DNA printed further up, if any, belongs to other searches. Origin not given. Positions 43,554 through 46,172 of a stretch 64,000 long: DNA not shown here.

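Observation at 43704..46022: Phospho-receiver domain fused to the fused beta+gamma diaphorase subunit of a group-3b-like [NiFe] hydrogenase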

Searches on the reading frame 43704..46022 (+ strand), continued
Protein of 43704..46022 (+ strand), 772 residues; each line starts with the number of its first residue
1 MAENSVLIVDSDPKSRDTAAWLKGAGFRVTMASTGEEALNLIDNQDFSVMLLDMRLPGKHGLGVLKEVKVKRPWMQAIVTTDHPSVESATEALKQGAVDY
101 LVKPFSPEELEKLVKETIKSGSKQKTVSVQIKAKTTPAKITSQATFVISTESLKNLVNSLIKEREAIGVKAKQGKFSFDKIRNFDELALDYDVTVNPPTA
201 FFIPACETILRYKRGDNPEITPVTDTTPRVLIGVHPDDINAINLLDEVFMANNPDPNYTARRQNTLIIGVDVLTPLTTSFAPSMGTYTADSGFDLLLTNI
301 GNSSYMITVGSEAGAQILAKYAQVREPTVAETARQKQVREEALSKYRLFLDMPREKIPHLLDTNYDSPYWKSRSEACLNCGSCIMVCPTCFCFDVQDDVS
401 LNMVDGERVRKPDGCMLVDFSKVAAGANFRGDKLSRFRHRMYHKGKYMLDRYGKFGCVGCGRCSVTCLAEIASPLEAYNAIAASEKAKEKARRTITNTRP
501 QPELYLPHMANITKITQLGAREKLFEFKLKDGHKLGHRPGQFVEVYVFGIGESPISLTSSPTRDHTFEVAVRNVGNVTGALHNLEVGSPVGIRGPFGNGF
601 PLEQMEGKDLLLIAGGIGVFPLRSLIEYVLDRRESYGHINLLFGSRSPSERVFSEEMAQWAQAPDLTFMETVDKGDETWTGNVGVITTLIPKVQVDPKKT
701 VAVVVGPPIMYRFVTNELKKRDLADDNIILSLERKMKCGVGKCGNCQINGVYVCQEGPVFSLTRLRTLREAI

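Call 48: find_homologous_proteins(query=P0143, max_evalue=1e-20)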
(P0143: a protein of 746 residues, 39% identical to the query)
Query P0143 (746 aa): 7705 proteins with E <= 1e-20 among 8000 candidates; the best 120 are listed.
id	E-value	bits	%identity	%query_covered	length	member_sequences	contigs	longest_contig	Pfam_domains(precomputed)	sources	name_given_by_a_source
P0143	0.0e+0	1697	100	100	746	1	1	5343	PF17179.10,PF13581.13,PF02518.32,PF00512.32,PF00072.31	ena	-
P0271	0.0e+0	1474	86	100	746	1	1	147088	PF17179.10,PF02518.32,PF00512.32,PF00072.31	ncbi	-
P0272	0.0e+0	1470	86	100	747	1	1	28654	PF17179.10,PF02518.32,PF00512.32,PF00072.31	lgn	-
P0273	0.0e+0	1469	86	100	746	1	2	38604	PF17179.10,PF02518.32,PF00512.32,PF00072.31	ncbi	-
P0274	0.0e+0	1446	84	100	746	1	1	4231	PF17179.10,PF02518.32,PF00512.32,PF00072.31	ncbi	-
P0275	0.0e+0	1407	81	100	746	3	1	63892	PF17179.10,PF02518.32,PF00512.32,PF00072.31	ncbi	-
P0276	0.0e+0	1404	82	100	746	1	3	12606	PF17179.10,PF13581.13,PF02518.32,PF00512.32,PF00072.31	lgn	-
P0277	0.0e+0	1396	81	100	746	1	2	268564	PF17179.10,PF02518.32,PF00512.32,PF00072.31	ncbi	-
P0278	0.0e+0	1390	79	100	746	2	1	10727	PF17179.10,PF02518.32,PF00512.32,PF00072.31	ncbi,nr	ncbi:MAG: 4Fe-4S dicluster domain-containing protein [Anaerolineae bacterium]|nr:4Fe-4S dicluster do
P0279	0.0e+0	1385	80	100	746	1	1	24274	PF17179.10,PF02518.32,PF00512.32,PF00072.31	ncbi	-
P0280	0.0e+0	1383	80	100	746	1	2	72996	PF17179.10,PF02518.32,PF00512.32,PF00072.31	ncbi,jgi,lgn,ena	-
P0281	0.0e+0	1381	80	100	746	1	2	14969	PF17179.10,PF02518.32,PF00512.32,PF00072.31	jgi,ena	-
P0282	0.0e+0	1307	77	100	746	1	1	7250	PF17179.10,PF02518.32,PF00512.32,PF00072.31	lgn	-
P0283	0.0e+0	1303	75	100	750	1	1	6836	PF17179.10,PF02518.32,PF00512.32,PF00072.31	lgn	-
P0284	0.0e+0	1173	68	100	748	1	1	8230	PF17179.10,PF02518.32,PF00512.32,PF00072.31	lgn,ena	-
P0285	0.0e+0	1172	69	100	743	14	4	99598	PF17179.10,PF02518.32,PF00512.32,PF12838.13,PF00072.31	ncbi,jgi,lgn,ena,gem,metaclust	metaclust:\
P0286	0.0e+0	1167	68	100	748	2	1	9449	PF17179.10,PF02518.32,PF00512.32,PF00072.31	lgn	-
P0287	0.0e+0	1161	67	100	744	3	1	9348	PF17179.10,PF02518.32,PF00512.32,PF00072.31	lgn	-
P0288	0.0e+0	1157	68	100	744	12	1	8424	PF17179.10,PF02518.32,PF00512.32,PF00072.31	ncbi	-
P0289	0.0e+0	1154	67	100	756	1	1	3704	PF17179.10,PF02518.32,PF00512.32,PF00072.31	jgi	jgi:sulfhydrogenase subunit beta (sulfur reductase)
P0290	0.0e+0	1151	68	100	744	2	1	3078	PF17179.10,PF02518.32,PF00512.32,PF00072.31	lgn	-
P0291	0.0e+0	1148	67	99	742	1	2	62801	PF17179.10,PF02518.32,PF00512.32,PF13183.12,PF00072.31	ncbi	-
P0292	0.0e+0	1140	67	100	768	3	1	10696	PF17179.10,PF02518.32,PF00512.32,PF00072.31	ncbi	-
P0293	0.0e+0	1102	65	99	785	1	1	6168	PF17179.10,PF02518.32,PF00512.32,PF00072.31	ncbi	-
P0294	0.0e+0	1094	59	99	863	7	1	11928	PF17179.10,PF02518.32,PF00512.32,PF00072.31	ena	-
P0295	0.0e+0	1088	65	100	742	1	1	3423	PF17179.10,PF02518.32,PF00512.32,PF00072.31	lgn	-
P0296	0.0e+0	1018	61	99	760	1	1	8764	PF17179.10,PF02518.32,PF00512.32,PF00072.31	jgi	jgi:sulfhydrogenase subunit beta (sulfur reductase)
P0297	1.8e-294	997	59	99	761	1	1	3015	PF17179.10,PF02518.32,PF00512.32,PF00072.31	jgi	jgi:sulfhydrogenase subunit beta (sulfur reductase)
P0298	2.2e-265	901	66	81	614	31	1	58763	PF02518.32,PF00512.32,PF00072.31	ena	-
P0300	1.7e-210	719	65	69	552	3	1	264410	PF02518.32,PF00512.32,PF00072.31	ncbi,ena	-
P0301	3.1e-206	705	62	69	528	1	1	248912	PF02518.32,PF00512.32,PF00072.31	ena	-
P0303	4.0e-153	530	65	50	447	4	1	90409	PF02518.32,PF00512.32,PF00072.31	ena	-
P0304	3.1e-137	477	56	54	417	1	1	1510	PF02518.32,PF00512.32,PF00072.31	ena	-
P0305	3.0e-134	467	57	51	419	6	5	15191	PF02518.32,PF00512.32,PF00072.31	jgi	jgi:signal transduction histidine kinase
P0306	3.6e-128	447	53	52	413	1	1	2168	PF02518.32,PF00512.32,PF00072.31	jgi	jgi:signal transduction histidine kinase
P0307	5.6e-128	446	55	51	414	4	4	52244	PF02518.32,PF00512.32,PF00072.31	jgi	jgi:two-component system sensor histidine kinase/response regulator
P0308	1.0e-125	439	54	50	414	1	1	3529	PF02518.32,PF00512.32,PF00072.31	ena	-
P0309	1.8e-125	438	54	50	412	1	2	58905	PF02518.32,PF00512.32,PF00072.31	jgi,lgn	jgi:two-component system, sensor histidine kinase and response regulator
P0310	1.5e-123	432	53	50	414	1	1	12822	PF02518.32,PF00512.32,PF00072.31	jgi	jgi:two-component system, sensor histidine kinase and response regulator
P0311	7.8e-123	429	53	50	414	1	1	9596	PF02518.32,PF00512.32,PF00072.31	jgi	jgi:signal transduction histidine kinase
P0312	3.7e-122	427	53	50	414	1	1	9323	PF02518.32,PF00512.32,PF00072.31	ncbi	-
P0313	7.0e-121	423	53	50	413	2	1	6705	PF02518.32,PF00512.32,PF00072.31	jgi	jgi:signal transduction histidine kinase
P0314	1.3e-120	422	52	50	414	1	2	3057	PF02518.32,PF00512.32,PF00072.31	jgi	jgi:two-component system sensor histidine kinase/response regulator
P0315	1.9e-118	415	56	50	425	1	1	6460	PF02518.32,PF00512.32,PF00072.31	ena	-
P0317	2.3e-114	401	54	50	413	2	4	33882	PF02518.32,PF00512.32,PF00072.31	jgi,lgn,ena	-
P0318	2.7e-113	398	52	51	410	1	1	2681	PF02518.32,PF00512.32,PF00072.31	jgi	jgi:signal transduction histidine kinase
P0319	1.6e-111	392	52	50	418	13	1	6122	PF02518.32,PF00512.32,PF00072.31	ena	-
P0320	7.2e-111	390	51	51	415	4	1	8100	PF02518.32,PF00512.32,PF00072.31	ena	-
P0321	2.1e-105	372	49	51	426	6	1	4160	PF02518.32,PF00512.32,PF00072.31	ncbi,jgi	-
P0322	5.1e-102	361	49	51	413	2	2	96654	PF02518.32,PF00512.32,PF00072.31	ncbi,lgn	-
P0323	4.2e-100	354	46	53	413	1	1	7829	PF02518.32,PF00512.32,PF00072.31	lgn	-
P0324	8.1e-100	353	47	50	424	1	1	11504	PF02518.32,PF00512.32,PF00072.31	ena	-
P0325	7.3e-98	347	48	51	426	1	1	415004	PF02518.32,PF00512.32,PF00072.31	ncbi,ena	-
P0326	3.4e-95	338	45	50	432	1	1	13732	PF02518.32,PF00512.32,PF00072.31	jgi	jgi:signal transduction histidine kinase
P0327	2.6e-94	335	46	51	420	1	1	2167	PF02518.32,PF00512.32,PF00072.31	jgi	-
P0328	4.6e-91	324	55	20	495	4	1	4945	PF13581.13,PF02518.32,PF00512.32,PF00989.32,PF00072.31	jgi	-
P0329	1.2e-89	320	45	51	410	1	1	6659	PF02518.32,PF00512.32,PF00072.31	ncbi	-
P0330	1.6e-89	319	37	31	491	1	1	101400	PF13426.14,PF02518.32,PF00512.32,PF00989.32,PF00072.31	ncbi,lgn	-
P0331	2.8e-89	318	37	31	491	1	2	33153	PF13426.14,PF02518.32,PF00512.32,PF00989.32,PF00072.31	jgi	-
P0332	3.3e-89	318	33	52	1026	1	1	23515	PF13581.13,PF02518.32,PF00512.32,PF23198.2,PF00072.31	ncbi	-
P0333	9.9e-89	317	45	50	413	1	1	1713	PF02518.32,PF00512.32,PF00072.31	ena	-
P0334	1.7e-88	316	52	22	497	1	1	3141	PF13596.13,PF13426.14,PF02518.32,PF00512.32,PF00989.32,PF00072.31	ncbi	-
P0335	2.5e-88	315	33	50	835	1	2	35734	PF13581.13,PF02518.32,PF00512.32,PF13589.13,PF00072.31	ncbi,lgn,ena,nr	ncbi:MAG: ATP-binding protein [Acidobacteriota bacterium]|nr:ATP-binding protein [Acidobacteriota ba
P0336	2.8e-87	312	41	30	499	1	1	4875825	PF13426.14,PF13188.14,PF08448.17,PF02518.32,PF00512.32,PF00989.32,PF00072.31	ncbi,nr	ncbi:MAG: response regulator [Armatimonadota bacterium]|nr:MAG: response regulator [Armatimonadota b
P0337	4.9e-86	308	50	20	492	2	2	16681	PF13426.14,PF08448.17,PF02518.32,PF00512.32,PF00989.32,PF00072.31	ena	-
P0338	8.7e-86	307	31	51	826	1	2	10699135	PF13581.13,PF02518.32,PF00512.32,PF13589.13,PF00072.31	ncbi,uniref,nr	ncbi:ATP-binding protein [Acanthopleuribacter pedis]|uniref:histidine kinase n=1 Tax=Acanthopleuriba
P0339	2.1e-84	302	41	31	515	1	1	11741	PF13426.14,PF13188.14,PF12860.14,PF08448.17,PF02518.32,PF00512.32,PF00989.32,PF00072.31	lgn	-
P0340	1.0e-83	300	37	31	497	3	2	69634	PF13426.14,PF08448.17,PF02518.32,PF00512.32,PF00989.32,PF00072.31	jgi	-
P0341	1.9e-83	299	40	31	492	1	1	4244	PF13426.14,PF13188.14,PF12860.14,PF08448.17,PF02518.32,PF00512.32,PF00989.32,PF00072.31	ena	-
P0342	1.2e-82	296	29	50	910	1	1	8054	PF13581.13,PF02518.32,PF00512.32,PF00072.31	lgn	-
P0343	2.4e-82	296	37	31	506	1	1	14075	PF13426.14,PF08448.17,PF02518.32,PF00512.32,PF00989.32,PF00072.31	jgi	jgi:PAS domain S-box-containing protein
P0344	3.5e-82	295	36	31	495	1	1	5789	PF13426.14,PF08448.17,PF02518.32,PF00512.32,PF00989.32,PF00072.31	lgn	-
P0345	7.3e-82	294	39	31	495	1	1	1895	PF13426.14,PF08448.17,PF02518.32,PF00512.32,PF00989.32,PF00072.31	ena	-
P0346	7.5e-82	294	38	31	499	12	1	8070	PF13426.14,PF12860.14,PF08448.17,PF02518.32,PF00512.32,PF00989.32,PF00072.31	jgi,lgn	-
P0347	2.5e-81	292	36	31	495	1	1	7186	PF13426.14,PF08448.17,PF02518.32,PF00512.32,PF00989.32,PF00072.31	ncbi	-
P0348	4.5e-81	291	29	56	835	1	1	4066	PF13581.13,PF02518.32,PF00512.32,PF13589.13,PF00072.31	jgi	jgi:two-component system sensor histidine kinase ChiS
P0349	2.6e-79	286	37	31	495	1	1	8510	PF13426.14,PF13188.14,PF12860.14,PF08448.17,PF02518.32,PF00512.32,PF00989.32,PF00072.31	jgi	-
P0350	3.6e-79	285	38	31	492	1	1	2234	PF13426.14,PF13188.14,PF12860.14,PF08448.17,PF02518.32,PF00512.32,PF00989.32,PF00072.31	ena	-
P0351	7.0e-79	284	33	49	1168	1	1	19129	PF13185.13,PF13581.13,PF02518.32,PF00512.32,PF00072.31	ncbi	-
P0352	1.0e-78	284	32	51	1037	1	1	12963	PF13185.13,PF01590.33,PF13581.13,PF08448.17,PF02518.32,PF13492.13,PF00512.32,PF00072.31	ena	-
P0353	3.2e-78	282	36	36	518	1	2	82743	PF02518.32,PF00512.32,PF00072.31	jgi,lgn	-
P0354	5.1e-77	278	44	24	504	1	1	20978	PF13426.14,PF08448.17,PF02518.32,PF00512.32,PF00989.32,PF00072.31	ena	-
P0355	6.2e-77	278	40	31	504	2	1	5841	PF02518.32,PF00512.32,PF00072.31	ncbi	-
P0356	9.1e-76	274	38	31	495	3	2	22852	PF13426.14,PF12860.14,PF13581.13,PF02518.32,PF00512.32,PF00989.32,PF00072.31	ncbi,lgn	-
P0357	2.0e-75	273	38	31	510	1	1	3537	PF08448.17,PF02518.32,PF00512.32,PF00072.31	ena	-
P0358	6.3e-75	271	39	32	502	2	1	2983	PF08448.17,PF02518.32,PF00512.32,PF00072.31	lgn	-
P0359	4.2e-74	268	31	50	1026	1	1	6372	PF10090.16,PF13581.13,PF02518.32,PF00512.32,PF00072.31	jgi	jgi:signal transduction histidine kinase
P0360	6.2e-74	268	29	50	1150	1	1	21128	PF00672.31,PF02518.32,PF00512.32,PF00072.31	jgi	jgi:signal transduction histidine kinase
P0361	1.3e-73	267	38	31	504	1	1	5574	PF13426.14,PF13581.13,PF08448.17,PF02518.32,PF00512.32,PF00989.32,PF00072.31,PF14501.13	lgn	-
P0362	2.7e-73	266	-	-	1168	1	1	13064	PF13426.14,PF13581.13,PF08448.17,PF02518.32,PF00512.32,PF13589.13,PF00072.31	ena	-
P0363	4.4e-73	265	36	59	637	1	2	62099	PF02518.32,PF00512.32,PF00072.31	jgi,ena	-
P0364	4.7e-73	265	39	31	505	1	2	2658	PF13581.13,PF08448.17,PF02518.32,PF00512.32,PF00989.32,PF00072.31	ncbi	-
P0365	1.3e-72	263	39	32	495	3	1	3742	PF13426.14,PF13188.14,PF08448.17,PF02518.32,PF00512.32,PF00989.32,PF00072.31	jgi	-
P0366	8.1e-72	261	29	51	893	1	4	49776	PF02518.32,PF00512.32,PF00072.31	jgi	jgi:signal transduction histidine kinase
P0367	3.6e-71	259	40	31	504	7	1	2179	PF02518.32,PF00512.32,PF00072.31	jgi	-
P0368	8.4e-71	257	33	32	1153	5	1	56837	PF08447.19,PF13426.14,PF13188.14,PF13581.13,PF08448.17,PF02518.32,PF00512.32,PF00989.32,PF00072.31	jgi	jgi:PAS domain S-box-containing protein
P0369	1.0e-70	257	41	32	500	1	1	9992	PF13581.13,PF08448.17,PF02518.32,PF00512.32,PF00989.32,PF00072.31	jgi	jgi:two-component system, OmpR family, phosphate regulon sensor histidine kinase PhoR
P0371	1.3e-70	257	38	31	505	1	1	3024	PF08448.17,PF02518.32,PF00512.32,PF00072.31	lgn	-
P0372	2.0e-70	256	31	49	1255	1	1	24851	PF00672.31,PF02743.25,PF22673.3,PF13581.13,PF02518.32,PF00512.32,PF00072.31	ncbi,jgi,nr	ncbi:MAG: response regulator [Desulfovibrio sp.]|jgi:signal transduction histidine kinase|nr:respons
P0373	2.2e-70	256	32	50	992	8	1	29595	PF13185.13,PF13581.13,PF02518.32,PF00512.32,PF00072.31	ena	-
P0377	1.2e-69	254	34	31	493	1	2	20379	PF02518.32,PF00512.32,PF00072.31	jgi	-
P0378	2.1e-69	253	36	30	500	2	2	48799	PF13188.14,PF13581.13,PF02518.32,PF00512.32,PF00072.31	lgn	-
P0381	4.9e-69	252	35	32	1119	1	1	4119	PF13426.14,PF13188.14,PF13185.13,PF13581.13,PF08448.17,PF02518.32,PF00512.32,PF00989.32,PF00072.31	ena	-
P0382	6.9e-69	251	35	50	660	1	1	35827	PF02518.32,PF00512.32,PF23198.2,PF00072.31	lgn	-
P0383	8.8e-69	251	35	32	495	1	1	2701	PF13188.14,PF02518.32,PF00512.32,PF00989.32,PF00072.31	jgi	jgi:signal transduction histidine kinase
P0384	1.2e-68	250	31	50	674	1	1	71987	PF13581.13,PF02518.32,PF00512.32,PF13589.13,PF00072.31,PF14501.13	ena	-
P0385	1.2e-68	250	32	51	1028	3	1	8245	PF13185.13,PF13581.13,PF02518.32,PF00512.32,PF00072.31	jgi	-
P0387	3.7e-68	249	-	-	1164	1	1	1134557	PF13185.13,PF01590.33,PF13581.13,PF08448.17,PF02518.32,PF13492.13,PF00512.32,PF00989.32,PF13589.13,PF00072.31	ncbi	-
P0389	5.2e-68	248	30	50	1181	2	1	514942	PF13185.13,PF13581.13,PF02518.32,PF00512.32,PF00072.31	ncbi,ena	-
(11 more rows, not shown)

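Call 49: find_encoding_contigs(protein=P0277, flank=8000, max_places=1)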
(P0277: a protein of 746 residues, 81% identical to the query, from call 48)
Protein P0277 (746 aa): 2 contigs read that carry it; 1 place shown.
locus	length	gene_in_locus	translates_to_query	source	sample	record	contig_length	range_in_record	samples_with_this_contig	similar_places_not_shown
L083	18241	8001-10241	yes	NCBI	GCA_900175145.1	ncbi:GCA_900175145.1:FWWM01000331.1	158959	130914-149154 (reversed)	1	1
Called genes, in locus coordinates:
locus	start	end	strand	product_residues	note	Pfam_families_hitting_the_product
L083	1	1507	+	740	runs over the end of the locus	-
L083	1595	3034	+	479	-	PF03816:LytR_cpsA_psr, PF13399:LytR_C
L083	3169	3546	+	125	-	PF00072:Response_reg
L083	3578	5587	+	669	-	PF17201:Cache_3-Cache_2, PF17203:sCache_3_2 (weak), PF17202:sCache_3_3, PF00672:HAMP, PF00512:HisKA, PF02518:HATPase_c, PF14501:HATPase_c_5 (weak)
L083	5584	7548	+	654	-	PF17201:Cache_3-Cache_2, PF17202:sCache_3_3, PF17203:sCache_3_2, PF00672:HAMP, PF00512:HisKA, PF13581:HATPase_c_2 (faint), PF02518:HATPase_c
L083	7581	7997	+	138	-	PF00072:Response_reg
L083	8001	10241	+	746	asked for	PF00072:Response_reg, PF00512:HisKA, PF02518:HATPase_c, PF17179:Fer4_22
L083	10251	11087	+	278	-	PF00970:FAD_binding_6 (weak), PF00175:NAD_binding_1, PF10418:DHODB_Fe-S_bind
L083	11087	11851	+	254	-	PF01058:Oxidored_q6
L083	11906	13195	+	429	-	PF00374:NiFeSe_Hases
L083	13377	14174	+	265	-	PF01750:HycI, PF00072:Response_reg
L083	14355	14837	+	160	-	PF01257:2Fe-2S_thioredx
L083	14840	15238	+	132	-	-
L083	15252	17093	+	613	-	PF01512:Complex1_51K, PF10531:SLBB (weak), PF10589:NADH_4Fe-4S, PF12797:Fer4_2 (faint), PF00037:Fer4 (weak), PF12838:Fer4_7 (weak), PF13187:Fer4_9, PF13237:Fer4_10, +1 more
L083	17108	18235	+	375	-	PF00111:Fer2 (weak), PF13510:Fer2_4, PF10588:NADH-G_4Fe-4S_3, PF12837:Fer4_6 (weak), PF22117:Fer4_Nqo3, PF12838:Fer4_7, PF04879:Molybdop_Fe4S4, PF00384:Molybdopterin, +2 more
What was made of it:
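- L083 has a HycI-REC fusion (call 49).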

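Call 50: find_encoding_contigs(protein=P0285, flank=8000, max_places=1)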
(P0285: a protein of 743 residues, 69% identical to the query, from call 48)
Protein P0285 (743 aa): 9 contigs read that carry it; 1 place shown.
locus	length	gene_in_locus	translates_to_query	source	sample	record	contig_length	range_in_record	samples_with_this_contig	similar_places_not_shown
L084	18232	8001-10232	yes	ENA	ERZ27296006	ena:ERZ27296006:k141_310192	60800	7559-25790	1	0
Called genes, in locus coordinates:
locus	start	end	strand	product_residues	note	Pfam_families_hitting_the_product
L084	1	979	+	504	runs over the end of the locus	PF03816:LytR_cpsA_psr, PF13399:LytR_C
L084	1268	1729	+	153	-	PF01257:2Fe-2S_thioredx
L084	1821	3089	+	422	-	PF01512:Complex1_51K, PF10531:SLBB, PF22461:SLBB_2, PF10589:NADH_4Fe-4S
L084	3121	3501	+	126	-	PF00072:Response_reg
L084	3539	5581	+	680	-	PF09308:LuxQ-periplasm (faint), PF17201:Cache_3-Cache_2, PF17202:sCache_3_3, PF17203:sCache_3_2 (weak), PF00672:HAMP, PF00512:HisKA, PF02518:HATPase_c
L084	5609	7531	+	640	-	PF14827:dCache_3 (weak), PF17201:Cache_3-Cache_2, PF17202:sCache_3_3, PF17203:sCache_3_2 (weak), PF00672:HAMP, PF00512:HisKA, PF13581:HATPase_c_2 (weak), PF02518:HATPase_c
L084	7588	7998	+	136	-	PF00072:Response_reg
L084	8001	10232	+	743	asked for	PF00072:Response_reg, PF00512:HisKA, PF02518:HATPase_c, PF12838:Fer4_7 (faint), PF17179:Fer4_22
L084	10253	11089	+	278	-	PF00970:FAD_binding_6, PF00175:NAD_binding_1, PF10418:DHODB_Fe-S_bind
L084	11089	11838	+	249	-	PF01058:Oxidored_q6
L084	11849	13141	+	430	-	PF00374:NiFeSe_Hases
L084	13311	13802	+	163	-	PF01750:HycI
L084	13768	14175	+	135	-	PF00072:Response_reg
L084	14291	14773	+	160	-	PF01257:2Fe-2S_thioredx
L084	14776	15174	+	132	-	-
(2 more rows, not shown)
